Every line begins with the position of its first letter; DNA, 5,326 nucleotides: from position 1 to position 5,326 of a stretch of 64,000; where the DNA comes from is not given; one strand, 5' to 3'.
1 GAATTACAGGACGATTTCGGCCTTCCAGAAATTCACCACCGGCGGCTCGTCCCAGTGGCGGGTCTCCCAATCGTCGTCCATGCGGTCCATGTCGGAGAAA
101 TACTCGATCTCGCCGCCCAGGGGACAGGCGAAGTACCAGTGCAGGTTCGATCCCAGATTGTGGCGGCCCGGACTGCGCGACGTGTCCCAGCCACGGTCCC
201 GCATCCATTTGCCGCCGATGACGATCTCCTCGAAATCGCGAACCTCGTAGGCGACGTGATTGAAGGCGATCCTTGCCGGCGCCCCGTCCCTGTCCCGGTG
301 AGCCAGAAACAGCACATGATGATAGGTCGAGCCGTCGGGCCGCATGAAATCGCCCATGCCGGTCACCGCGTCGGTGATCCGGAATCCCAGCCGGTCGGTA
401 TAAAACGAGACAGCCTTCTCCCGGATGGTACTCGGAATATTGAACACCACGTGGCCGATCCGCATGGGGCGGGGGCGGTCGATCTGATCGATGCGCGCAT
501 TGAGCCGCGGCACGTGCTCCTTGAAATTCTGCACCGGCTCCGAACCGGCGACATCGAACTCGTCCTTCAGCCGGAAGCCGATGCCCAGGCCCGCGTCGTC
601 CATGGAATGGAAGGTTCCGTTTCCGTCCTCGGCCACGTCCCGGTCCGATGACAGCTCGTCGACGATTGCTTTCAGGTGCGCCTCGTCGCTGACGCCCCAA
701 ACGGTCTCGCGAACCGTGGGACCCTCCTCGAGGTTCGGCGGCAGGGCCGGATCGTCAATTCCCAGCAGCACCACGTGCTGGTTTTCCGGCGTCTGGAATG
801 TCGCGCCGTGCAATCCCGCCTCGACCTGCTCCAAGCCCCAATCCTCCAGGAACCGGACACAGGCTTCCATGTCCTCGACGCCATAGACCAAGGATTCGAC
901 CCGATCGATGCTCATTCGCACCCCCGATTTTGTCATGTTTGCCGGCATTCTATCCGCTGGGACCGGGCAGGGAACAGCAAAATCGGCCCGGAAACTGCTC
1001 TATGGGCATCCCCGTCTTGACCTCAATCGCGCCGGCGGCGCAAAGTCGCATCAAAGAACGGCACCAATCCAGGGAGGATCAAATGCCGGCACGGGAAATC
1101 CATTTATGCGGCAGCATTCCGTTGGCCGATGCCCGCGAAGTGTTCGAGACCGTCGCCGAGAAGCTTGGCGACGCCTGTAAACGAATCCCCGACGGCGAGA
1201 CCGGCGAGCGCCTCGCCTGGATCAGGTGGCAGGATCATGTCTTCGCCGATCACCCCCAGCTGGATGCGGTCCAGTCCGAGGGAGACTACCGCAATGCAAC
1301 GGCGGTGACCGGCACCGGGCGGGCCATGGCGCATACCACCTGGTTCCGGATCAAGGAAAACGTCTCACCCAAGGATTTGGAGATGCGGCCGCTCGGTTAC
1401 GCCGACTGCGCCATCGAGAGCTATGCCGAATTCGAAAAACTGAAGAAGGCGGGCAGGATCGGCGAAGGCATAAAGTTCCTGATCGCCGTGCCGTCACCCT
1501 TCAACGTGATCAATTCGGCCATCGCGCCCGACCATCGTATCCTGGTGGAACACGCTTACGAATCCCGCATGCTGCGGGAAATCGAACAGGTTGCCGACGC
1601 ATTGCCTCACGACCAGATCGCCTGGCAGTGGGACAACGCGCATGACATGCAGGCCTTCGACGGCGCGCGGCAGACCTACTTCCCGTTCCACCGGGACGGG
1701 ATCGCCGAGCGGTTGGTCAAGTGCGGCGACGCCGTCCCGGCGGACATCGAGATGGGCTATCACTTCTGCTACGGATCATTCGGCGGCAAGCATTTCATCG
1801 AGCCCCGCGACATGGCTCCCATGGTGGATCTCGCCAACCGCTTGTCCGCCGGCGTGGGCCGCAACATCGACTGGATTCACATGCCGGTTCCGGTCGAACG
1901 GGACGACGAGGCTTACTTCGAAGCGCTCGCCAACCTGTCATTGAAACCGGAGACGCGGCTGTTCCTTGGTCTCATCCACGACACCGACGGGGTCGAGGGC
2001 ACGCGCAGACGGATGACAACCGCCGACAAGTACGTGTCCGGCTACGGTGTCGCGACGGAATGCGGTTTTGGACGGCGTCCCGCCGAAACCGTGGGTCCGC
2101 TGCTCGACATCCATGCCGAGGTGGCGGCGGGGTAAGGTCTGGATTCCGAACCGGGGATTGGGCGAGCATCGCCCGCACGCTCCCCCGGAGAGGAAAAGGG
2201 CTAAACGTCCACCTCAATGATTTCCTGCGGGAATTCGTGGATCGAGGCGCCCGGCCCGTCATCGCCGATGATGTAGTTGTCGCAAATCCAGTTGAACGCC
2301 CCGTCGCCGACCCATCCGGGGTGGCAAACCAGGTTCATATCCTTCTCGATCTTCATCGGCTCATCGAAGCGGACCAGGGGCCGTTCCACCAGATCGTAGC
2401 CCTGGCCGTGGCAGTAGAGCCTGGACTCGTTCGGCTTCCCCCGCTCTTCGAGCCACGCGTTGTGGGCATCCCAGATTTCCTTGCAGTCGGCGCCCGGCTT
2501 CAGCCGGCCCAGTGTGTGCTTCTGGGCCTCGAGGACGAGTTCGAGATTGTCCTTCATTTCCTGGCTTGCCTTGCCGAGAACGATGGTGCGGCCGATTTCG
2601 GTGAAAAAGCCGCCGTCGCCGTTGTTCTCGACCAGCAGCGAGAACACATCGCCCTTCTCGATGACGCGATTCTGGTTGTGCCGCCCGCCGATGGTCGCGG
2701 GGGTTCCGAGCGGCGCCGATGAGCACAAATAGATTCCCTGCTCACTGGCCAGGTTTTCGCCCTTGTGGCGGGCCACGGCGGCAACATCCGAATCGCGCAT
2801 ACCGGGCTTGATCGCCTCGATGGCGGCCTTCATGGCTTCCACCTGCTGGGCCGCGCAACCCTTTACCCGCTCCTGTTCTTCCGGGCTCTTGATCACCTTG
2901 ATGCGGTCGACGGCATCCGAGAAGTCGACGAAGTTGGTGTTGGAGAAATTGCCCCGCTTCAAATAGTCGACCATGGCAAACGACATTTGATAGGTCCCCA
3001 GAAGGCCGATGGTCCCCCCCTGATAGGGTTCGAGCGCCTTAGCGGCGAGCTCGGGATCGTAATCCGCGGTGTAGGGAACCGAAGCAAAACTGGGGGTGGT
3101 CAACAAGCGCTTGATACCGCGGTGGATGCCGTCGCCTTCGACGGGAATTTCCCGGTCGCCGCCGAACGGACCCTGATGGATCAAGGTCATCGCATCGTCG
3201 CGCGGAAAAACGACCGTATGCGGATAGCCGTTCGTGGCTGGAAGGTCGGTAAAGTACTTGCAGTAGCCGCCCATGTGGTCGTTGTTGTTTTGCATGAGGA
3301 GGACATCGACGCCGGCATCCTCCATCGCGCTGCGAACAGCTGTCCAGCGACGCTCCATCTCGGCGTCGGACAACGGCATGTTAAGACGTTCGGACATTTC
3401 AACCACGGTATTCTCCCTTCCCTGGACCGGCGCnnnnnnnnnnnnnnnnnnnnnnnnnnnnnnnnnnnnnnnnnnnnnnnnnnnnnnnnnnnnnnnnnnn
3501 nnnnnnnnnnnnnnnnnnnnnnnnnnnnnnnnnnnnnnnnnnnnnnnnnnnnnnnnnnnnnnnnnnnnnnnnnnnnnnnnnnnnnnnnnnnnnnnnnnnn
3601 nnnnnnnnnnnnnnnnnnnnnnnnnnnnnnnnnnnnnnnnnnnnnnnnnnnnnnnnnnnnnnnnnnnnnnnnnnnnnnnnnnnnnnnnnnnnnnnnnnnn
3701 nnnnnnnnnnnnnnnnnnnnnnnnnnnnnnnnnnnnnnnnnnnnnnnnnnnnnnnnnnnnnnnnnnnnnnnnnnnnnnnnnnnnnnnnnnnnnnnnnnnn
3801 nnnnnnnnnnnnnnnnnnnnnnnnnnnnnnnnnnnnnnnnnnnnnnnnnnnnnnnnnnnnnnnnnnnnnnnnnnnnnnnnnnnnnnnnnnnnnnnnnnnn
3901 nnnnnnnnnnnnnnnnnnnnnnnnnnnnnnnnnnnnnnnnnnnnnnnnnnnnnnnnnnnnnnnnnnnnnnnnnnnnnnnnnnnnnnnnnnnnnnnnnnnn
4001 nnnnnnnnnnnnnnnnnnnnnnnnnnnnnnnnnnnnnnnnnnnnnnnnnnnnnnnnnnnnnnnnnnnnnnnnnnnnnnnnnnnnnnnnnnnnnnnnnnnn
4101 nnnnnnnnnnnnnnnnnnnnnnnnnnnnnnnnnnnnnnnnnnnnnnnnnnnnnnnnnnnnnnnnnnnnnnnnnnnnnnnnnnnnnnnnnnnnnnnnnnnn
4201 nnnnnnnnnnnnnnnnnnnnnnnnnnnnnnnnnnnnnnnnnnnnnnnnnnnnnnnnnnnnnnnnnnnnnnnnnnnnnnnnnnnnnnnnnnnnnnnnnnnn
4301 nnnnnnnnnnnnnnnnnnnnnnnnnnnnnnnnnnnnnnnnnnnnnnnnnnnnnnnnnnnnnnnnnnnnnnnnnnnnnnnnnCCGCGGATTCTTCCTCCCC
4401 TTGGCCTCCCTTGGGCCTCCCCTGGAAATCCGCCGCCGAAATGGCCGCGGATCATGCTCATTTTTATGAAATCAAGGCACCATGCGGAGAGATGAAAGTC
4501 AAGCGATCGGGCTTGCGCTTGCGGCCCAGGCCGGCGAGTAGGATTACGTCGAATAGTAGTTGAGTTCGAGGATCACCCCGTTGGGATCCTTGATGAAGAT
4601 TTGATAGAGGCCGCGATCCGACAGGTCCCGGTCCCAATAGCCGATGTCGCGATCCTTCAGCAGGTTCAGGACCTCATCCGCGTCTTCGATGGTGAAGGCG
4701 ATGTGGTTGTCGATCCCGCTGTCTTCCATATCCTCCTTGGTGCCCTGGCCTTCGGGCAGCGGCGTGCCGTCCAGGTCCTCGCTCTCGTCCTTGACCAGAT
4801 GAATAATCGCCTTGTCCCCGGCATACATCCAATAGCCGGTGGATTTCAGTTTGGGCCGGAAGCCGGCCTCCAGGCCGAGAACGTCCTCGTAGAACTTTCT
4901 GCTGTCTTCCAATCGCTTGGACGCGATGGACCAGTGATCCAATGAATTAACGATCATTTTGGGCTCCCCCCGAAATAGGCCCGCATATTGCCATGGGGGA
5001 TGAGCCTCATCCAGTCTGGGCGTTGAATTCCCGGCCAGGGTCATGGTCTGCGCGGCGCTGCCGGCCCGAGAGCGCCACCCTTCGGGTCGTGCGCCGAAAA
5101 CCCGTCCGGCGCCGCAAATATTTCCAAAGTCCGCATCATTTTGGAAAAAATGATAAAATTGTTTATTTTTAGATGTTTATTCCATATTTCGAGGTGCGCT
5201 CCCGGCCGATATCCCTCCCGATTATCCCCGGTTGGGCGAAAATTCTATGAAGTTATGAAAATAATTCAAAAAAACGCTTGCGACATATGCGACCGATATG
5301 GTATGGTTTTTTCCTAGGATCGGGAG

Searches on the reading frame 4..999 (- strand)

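Call 9: search_protein_families(library=pfam, proteins=[window:4-999:-], max_evalue=0.00001)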
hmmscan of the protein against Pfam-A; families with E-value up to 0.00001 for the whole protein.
window:4-999:- (331 aa): 1 family
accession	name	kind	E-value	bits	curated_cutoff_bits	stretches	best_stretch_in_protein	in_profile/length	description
PF00903.31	Glyoxalase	-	7.6e-10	39.7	20.6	1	181-283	2-105/121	Glyoxalase/Bleomycin resistance protein/Dioxygenase superfamily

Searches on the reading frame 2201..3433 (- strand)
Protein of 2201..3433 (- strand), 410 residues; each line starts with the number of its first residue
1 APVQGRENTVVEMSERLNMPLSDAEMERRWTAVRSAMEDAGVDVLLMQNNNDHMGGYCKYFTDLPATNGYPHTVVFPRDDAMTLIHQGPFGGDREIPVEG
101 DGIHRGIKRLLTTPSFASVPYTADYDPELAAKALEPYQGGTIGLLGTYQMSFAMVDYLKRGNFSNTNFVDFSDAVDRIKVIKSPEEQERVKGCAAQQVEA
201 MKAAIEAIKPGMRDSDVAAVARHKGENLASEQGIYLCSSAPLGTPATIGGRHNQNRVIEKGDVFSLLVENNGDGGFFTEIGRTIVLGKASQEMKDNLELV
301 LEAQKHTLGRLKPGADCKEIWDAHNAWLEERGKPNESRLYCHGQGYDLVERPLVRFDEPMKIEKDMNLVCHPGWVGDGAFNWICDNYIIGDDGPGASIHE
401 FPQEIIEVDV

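Call 9: search_protein_families(library=pfam, proteins=[window:2201-3433:-], max_evalue=0.00001)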
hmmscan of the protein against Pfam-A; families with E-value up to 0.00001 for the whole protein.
window:2201-3433:- (410 aa): 1 family
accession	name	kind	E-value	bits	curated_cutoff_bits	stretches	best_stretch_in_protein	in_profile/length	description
PF00557.29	Peptidase_M24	-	1e-24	88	23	1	191-376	4-192/208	Metallopeptidase family M24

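Call 21: find_encoding_contigs(protein=window:2201-3433:-, flank=10000, max_places=3)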
Protein window:2201-3433:- (410 aa): no gene with exactly this product is on record in the collection.

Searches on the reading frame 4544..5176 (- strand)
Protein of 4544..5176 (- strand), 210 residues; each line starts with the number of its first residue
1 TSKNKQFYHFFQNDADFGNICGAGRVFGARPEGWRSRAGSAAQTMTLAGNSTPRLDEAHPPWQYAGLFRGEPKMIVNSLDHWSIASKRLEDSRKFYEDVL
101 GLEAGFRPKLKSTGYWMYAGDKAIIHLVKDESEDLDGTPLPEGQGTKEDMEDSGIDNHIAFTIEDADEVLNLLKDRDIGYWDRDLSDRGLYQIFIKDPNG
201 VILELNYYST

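Call 9: search_protein_families(library=pfam, proteins=[window:4544-5176:-], max_evalue=0.00001)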
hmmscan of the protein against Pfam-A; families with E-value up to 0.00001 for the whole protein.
window:4544-5176:- (210 aa): 1 family
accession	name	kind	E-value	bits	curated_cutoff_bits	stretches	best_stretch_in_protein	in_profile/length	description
PF00903.31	Glyoxalase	-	2e-08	35.1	20.6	1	79-205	2-121/121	Glyoxalase/Bleomycin resistance protein/Dioxygenase superfamily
